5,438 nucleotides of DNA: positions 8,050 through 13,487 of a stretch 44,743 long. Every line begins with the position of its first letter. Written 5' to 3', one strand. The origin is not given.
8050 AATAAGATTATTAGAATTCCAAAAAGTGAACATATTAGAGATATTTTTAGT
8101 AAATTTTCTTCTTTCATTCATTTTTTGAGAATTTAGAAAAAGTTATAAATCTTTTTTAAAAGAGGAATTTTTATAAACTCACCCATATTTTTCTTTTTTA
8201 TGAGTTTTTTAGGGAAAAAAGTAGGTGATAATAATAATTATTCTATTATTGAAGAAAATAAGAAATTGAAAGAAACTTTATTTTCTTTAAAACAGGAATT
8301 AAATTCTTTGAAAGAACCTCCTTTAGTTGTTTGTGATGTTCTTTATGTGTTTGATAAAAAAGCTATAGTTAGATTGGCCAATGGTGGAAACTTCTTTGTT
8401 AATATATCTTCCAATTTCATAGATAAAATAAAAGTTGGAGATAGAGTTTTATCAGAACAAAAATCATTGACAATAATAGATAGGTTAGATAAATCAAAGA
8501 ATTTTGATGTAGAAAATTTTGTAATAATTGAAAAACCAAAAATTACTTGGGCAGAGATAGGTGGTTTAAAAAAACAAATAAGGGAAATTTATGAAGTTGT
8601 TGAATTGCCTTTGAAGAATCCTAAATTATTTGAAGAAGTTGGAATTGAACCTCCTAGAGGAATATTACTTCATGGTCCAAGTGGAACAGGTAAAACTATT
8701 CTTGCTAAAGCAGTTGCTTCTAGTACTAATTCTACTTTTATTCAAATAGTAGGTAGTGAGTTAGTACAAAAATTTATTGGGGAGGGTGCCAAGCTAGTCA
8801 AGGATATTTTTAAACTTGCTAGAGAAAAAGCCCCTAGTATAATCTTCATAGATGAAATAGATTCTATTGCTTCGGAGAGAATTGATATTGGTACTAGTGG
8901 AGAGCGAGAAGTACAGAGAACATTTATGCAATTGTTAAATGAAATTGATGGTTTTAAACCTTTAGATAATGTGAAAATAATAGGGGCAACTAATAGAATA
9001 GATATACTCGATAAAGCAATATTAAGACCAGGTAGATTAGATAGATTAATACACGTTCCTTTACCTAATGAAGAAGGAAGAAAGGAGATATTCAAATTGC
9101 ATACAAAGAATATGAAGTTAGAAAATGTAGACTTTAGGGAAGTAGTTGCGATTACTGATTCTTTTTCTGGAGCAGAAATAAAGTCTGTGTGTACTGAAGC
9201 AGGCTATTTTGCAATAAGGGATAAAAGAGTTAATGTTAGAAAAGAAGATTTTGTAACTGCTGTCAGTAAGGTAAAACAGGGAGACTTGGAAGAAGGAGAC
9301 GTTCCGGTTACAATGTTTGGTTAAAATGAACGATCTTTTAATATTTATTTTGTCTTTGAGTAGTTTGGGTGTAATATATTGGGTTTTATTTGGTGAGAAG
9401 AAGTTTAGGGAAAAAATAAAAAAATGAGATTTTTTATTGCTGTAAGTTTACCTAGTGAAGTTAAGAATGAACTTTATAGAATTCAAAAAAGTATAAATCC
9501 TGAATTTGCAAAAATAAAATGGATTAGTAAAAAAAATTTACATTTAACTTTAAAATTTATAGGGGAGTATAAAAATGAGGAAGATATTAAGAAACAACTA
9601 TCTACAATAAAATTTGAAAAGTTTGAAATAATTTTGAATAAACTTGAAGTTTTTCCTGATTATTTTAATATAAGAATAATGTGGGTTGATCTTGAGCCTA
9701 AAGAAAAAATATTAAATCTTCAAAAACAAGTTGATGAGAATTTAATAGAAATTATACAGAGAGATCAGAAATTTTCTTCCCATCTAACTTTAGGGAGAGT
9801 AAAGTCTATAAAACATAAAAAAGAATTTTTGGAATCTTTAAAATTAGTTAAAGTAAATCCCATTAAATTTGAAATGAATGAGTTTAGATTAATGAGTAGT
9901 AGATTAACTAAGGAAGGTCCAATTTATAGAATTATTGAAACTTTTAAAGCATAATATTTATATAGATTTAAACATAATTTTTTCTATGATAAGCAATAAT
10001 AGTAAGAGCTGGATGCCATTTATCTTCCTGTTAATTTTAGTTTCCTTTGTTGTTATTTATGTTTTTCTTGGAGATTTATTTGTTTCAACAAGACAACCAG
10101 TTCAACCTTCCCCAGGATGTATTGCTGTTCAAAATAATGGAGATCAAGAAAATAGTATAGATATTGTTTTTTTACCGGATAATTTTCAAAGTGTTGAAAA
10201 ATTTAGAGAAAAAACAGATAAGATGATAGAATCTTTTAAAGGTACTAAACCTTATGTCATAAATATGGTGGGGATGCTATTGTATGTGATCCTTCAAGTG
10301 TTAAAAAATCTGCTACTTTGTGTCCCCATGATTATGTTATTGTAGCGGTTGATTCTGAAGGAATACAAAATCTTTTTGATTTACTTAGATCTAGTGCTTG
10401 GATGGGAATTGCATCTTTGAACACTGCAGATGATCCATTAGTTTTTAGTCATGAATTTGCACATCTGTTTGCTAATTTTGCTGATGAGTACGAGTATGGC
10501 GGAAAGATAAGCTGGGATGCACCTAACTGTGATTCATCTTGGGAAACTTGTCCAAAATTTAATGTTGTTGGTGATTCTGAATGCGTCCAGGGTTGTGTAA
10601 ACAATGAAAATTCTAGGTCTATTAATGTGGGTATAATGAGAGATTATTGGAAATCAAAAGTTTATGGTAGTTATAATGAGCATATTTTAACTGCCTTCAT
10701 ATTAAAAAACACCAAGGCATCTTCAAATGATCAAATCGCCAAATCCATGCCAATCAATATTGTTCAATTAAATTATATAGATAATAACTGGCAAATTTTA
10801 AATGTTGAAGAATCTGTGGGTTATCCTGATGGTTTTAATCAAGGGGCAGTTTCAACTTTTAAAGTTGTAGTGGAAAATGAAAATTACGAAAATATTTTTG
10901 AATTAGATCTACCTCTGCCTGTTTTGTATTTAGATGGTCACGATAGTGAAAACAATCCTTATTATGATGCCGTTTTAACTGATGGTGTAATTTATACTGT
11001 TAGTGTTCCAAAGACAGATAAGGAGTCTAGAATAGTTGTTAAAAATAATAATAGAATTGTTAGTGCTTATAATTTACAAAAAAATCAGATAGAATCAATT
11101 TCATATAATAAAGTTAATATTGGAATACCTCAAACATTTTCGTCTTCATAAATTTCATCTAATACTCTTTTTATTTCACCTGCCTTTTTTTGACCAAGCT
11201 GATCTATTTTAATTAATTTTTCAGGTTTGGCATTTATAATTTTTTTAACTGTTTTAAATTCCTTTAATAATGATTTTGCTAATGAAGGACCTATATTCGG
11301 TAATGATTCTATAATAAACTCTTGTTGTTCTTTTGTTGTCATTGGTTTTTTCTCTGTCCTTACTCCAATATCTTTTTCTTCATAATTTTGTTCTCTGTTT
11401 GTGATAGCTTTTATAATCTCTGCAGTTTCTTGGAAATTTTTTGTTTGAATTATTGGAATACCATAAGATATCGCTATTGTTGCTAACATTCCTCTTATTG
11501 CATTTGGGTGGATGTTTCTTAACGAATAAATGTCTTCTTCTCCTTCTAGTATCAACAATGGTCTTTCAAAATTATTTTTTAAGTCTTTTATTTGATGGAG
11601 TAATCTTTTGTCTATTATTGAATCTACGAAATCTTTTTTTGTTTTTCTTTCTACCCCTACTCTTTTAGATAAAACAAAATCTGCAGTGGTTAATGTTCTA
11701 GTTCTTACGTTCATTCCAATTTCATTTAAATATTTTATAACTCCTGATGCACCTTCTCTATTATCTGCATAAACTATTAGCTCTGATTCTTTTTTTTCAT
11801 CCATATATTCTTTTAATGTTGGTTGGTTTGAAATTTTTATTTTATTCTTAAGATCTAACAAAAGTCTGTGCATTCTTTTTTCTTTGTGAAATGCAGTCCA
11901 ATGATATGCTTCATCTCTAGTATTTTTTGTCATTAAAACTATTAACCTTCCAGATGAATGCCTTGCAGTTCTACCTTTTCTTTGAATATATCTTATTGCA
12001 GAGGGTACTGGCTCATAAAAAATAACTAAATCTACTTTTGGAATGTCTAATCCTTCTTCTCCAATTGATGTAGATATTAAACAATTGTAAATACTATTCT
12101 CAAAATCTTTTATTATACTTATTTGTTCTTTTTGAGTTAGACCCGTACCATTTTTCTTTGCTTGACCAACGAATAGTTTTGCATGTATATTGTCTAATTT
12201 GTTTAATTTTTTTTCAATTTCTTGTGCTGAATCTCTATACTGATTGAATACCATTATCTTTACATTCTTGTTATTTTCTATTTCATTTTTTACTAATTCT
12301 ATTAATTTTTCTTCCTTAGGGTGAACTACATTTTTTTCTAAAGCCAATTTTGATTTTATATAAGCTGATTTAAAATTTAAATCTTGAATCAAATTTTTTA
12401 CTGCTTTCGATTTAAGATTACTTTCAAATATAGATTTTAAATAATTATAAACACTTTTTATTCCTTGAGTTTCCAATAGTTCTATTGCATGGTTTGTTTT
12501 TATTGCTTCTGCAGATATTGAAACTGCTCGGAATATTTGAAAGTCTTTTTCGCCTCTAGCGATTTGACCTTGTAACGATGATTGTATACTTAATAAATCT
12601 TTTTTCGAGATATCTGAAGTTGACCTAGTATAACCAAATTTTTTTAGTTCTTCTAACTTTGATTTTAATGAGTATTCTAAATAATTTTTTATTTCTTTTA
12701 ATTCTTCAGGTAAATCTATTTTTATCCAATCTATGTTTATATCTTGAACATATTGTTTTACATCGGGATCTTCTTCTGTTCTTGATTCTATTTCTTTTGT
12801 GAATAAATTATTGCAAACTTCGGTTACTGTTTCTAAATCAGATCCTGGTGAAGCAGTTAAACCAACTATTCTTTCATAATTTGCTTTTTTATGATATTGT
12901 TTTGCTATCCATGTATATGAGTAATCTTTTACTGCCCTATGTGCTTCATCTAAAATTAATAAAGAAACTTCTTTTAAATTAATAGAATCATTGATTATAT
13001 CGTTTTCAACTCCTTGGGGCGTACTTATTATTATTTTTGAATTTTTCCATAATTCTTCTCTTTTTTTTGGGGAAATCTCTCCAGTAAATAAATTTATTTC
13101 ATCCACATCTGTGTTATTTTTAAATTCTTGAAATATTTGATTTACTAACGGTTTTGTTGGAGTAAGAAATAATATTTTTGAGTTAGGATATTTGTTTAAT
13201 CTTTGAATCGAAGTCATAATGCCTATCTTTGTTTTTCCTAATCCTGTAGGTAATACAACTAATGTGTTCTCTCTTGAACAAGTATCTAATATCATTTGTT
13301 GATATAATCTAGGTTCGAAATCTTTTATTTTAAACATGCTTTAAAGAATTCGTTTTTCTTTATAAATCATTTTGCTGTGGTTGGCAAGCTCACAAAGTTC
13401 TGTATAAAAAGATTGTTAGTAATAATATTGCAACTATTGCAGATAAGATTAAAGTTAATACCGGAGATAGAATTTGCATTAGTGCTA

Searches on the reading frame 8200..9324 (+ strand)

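Call 71: search_protein_families(library=pfam, max_evalue=0.001, proteins=[window:8200-9324:+])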
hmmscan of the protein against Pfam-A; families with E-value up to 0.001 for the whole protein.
window:8200-9324:+ (374 aa): 10 families
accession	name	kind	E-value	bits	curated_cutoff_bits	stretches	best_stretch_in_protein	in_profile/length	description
PF00004.35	AAA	-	4.1e-42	144.2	21.2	1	155-288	1-131/131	ATPase family associated with various cellular activities (AAA)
PF17862.7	AAA_lid_3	-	6e-12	45.3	27.2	1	309-351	1-43/45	AAA+ lid domain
PF07724.20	AAA_2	-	5e-08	33.6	27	1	155-247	6-100/166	AAA domain (Cdc48 subfamily)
PF16450.11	Prot_ATP_ID_OB_C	-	3.2e-06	27.3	23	1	47-96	4-55/56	Proteasomal ATPase OB C-terminal domain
PF13191.12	AAA_16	-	4.5e-06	27.7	32.6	1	143-179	15-51/167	AAA ATPase domain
PF07728.20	AAA_5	-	1.4e-05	25.5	22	1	155-268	2-125/139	AAA domain (dynein-related subfamily)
PF13401.12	AAA_22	-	0.00026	21.8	27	0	154-181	7-37/130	AAA domain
PF06068.19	TIP49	-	0.00027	20.7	23.8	1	153-192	51-92/347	TIP49 P-loop domain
PF25199.1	nSTAND_NTPase5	-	0.00043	20.6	34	0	149-236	38-121/145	Novel STAND NTPase 5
PF05496.18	RuvB_N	-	0.00051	20.3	27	0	154-224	35-97/159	Holliday junction DNA helicase RuvB P-loop domain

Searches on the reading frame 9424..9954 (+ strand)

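Call 71: search_protein_families(library=pfam, max_evalue=0.001, proteins=[window:9424-9954:+])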
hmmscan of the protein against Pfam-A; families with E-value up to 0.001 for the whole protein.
window:9424-9954:+ (176 aa): 2 families
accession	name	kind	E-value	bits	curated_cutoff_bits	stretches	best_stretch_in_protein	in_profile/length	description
PF02834.22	LigT_PEase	-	9e-26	90.3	23.3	2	7-87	1-87/87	LigT like Phosphoesterase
PF13563.12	2_5_RNA_ligase2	-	1.7e-10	41.6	27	1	28-159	15-148/152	2'-5' RNA ligase superfamily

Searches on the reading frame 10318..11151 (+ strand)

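Call 7: search_protein_families(library=pfam, proteins=[window:10318-11151:+], max_evalue=0.01)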
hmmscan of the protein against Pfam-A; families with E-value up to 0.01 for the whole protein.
window:10318-11151:+ (277 aa): 1 family
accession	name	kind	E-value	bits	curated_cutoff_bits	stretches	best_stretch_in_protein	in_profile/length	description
PF09471.16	Peptidase_M64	-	0.00059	19.5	26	1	3-69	110-171/302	IgA Peptidase M64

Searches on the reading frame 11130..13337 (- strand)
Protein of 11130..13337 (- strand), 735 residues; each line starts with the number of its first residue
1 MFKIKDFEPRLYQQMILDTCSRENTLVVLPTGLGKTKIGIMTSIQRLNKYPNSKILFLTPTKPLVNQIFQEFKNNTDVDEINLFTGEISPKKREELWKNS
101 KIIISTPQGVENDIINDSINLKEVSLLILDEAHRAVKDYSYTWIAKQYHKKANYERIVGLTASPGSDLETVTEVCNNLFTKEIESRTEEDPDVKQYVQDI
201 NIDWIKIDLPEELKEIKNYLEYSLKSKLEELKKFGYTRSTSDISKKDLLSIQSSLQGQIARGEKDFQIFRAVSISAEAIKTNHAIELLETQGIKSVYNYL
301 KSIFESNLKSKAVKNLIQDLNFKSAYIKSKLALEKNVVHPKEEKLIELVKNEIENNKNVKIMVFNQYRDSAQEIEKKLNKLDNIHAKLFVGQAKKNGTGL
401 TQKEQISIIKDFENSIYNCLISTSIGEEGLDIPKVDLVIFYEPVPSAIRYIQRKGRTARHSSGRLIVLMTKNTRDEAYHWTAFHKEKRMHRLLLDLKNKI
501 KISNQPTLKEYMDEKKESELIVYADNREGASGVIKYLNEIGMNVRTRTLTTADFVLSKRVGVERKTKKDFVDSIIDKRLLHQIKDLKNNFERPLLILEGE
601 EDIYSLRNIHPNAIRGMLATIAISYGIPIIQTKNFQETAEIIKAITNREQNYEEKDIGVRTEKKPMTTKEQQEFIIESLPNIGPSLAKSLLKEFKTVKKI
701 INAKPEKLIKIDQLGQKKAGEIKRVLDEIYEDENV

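Call 7: search_protein_families(library=pfam, proteins=[window:11130-13337:-], max_evalue=0.01)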
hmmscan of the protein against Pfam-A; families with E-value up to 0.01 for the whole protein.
window:11130-13337:- (735 aa): 9 families
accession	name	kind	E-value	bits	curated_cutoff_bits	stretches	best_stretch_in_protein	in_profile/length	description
PF02732.21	ERCC4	-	3.7e-32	111.6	24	1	525-644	2-139/140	ERCC4 domain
PF00270.35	DEAD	-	2.5e-26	92.9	26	1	13-170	4-166/167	DEAD/DEAH box helicase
PF00271.37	Helicase_C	-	1.8e-25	89.7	23.5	1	344-460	5-109/110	Helicase conserved C-terminal domain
PF04851.21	ResIII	-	1.1e-22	81.2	22.5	1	7-164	2-162/164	Type III restriction enzyme, res subunit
PF21210.2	RNA_helicase_helical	-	2.1e-21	76.5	27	1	224-325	4-106/108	Putative ATP-dependent RNA helicase, helical bundle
PF12826.13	HHH_2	-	6.3e-08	33.1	27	1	679-724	8-53/64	Helix-hairpin-helix motif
PF14520.12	HHH_5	-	1e-07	32.7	27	1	677-726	5-55/57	Helix-hairpin-helix domain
PF18766.7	SWI2_SNF2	-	3e-07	30.8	26.7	1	22-184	18-172/221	SWI2/SNF2 ATPase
PF22590.2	Cas3-like_C_2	-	0.00024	21.8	27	1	369-461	13-105/106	CRISPR-associated nuclease/helicase Cas3, C-terminal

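Call 18: find_homologous_proteins(query=window:11133-13337:-, max_evalue=1e-50)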
Query window:11133-13337:- (735 aa): 7999 proteins with E <= 1e-50 among 8000 candidates; the best 120 are listed.
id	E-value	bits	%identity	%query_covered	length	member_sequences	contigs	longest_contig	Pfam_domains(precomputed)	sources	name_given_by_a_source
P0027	0.0e+0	1592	100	100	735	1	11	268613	PF12826.14,PF00270.36,PF14520.13,PF21210.4,PF02732.22,PF18766.8,PF00271.38,PF04851.22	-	-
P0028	0.0e+0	1430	87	100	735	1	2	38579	PF12826.14,PF00270.36,PF14520.13,PF21210.4,PF02732.22,PF18766.8,PF00271.38,PF04851.22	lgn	-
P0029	0.0e+0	1420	87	100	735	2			PF12826.14,PF00270.36,PF14520.13,PF21210.4,PF02732.22,PF18766.8,PF00271.38,PF04851.22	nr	nr:hypothetical protein [Nanoarchaeum sp.]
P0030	0.0e+0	1215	75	99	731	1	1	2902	PF12826.14,PF00270.36,PF14520.13,PF21210.4,PF02732.22,PF18766.8,PF00271.38,PF04851.22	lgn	-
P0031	0.0e+0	1203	73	99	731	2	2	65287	PF12826.14,PF00270.36,PF14520.13,PF21210.4,PF02732.22,PF18766.8,PF00271.38,PF04851.22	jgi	-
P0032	0.0e+0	1201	73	99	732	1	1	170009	PF12826.14,PF00270.36,PF14520.13,PF21210.4,PF02732.22,PF18766.8,PF00271.38,PF04851.22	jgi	jgi:ERCC4-related helicase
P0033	0.0e+0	1196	73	99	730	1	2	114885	PF12826.14,PF00270.36,PF14520.13,PF21210.4,PF02732.22,PF00271.38,PF04851.22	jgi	jgi:ERCC4-related helicase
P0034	0.0e+0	1193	73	99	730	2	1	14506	PF12826.14,PF00270.36,PF14520.13,PF21210.4,PF02732.22,PF18766.8,PF00271.38,PF04851.22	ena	-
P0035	0.0e+0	1192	73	99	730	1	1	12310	PF12826.14,PF00270.36,PF14520.13,PF21210.4,PF02732.22,PF00271.38,PF04851.22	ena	-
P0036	0.0e+0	1188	73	99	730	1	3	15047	PF12826.14,PF00270.36,PF14520.13,PF21210.4,PF02732.22,PF18766.8,PF00271.38,PF04851.22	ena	-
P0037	0.0e+0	1186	73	100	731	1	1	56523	PF12826.14,PF00270.36,PF14520.13,PF21210.4,PF02732.22,PF18766.8,PF00271.38,PF04851.22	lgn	-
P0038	0.0e+0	1186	71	99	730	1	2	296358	PF12826.14,PF00270.36,PF14520.13,PF21210.4,PF02732.22,PF18766.8,PF00271.38,PF04851.22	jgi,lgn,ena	jgi:ERCC4-related helicase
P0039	0.0e+0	1167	73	100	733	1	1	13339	PF12826.14,PF00270.36,PF14520.13,PF21210.4,PF02732.22,PF00271.38,PF00633.30,PF04851.22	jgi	-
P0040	0.0e+0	1154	72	100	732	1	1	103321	PF12826.14,PF00270.36,PF14520.13,PF21210.4,PF02732.22,PF00271.38,PF04851.22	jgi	-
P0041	0.0e+0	1148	71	100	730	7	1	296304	PF12826.14,PF00270.36,PF14520.13,PF21210.4,PF02732.22,PF18766.8,PF00271.38,PF04851.22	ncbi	-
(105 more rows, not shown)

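Call 20: find_related_loci(query=A1, collection=metagenome_contigs, flank=10000)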
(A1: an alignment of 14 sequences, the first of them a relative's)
Query A1 (735 aa) in metagenome_contigs; peptide patterns used: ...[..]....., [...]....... (x = any residue, [..] = any of these).
599 stretches matched a pattern (row limit reached: there are more); 524 encode a relative of the query (tblastn E <= 1e-3); the best 80 are kept; 80 distinct loci.
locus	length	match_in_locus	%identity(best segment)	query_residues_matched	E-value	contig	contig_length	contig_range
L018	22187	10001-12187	73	1-730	0e+0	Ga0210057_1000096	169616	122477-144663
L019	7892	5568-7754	73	1-731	0e+0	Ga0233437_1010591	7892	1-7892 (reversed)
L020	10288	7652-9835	71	1-730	0e+0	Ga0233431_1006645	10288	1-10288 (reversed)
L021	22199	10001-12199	65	1-733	0e+0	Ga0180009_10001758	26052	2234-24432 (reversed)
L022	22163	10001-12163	65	6-733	0e+0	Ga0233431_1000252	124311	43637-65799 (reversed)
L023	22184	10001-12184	61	4-732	0e+0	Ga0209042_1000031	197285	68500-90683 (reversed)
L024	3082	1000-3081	65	6-701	0e+0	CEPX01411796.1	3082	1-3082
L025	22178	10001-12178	64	6-732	0e+0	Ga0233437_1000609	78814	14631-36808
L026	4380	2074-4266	59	1-730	0e+0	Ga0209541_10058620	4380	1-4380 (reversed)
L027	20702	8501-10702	58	1-733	0e+0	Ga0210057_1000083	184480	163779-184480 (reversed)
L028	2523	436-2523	60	1-695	0e+0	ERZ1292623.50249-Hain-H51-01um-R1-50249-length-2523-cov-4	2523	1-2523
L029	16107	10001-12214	57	1-731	0e+0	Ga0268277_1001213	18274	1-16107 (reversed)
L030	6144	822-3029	55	1-731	0e+0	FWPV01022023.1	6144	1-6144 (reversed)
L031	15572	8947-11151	56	4-731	0e+0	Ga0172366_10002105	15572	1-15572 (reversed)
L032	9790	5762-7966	57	4-731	0e+0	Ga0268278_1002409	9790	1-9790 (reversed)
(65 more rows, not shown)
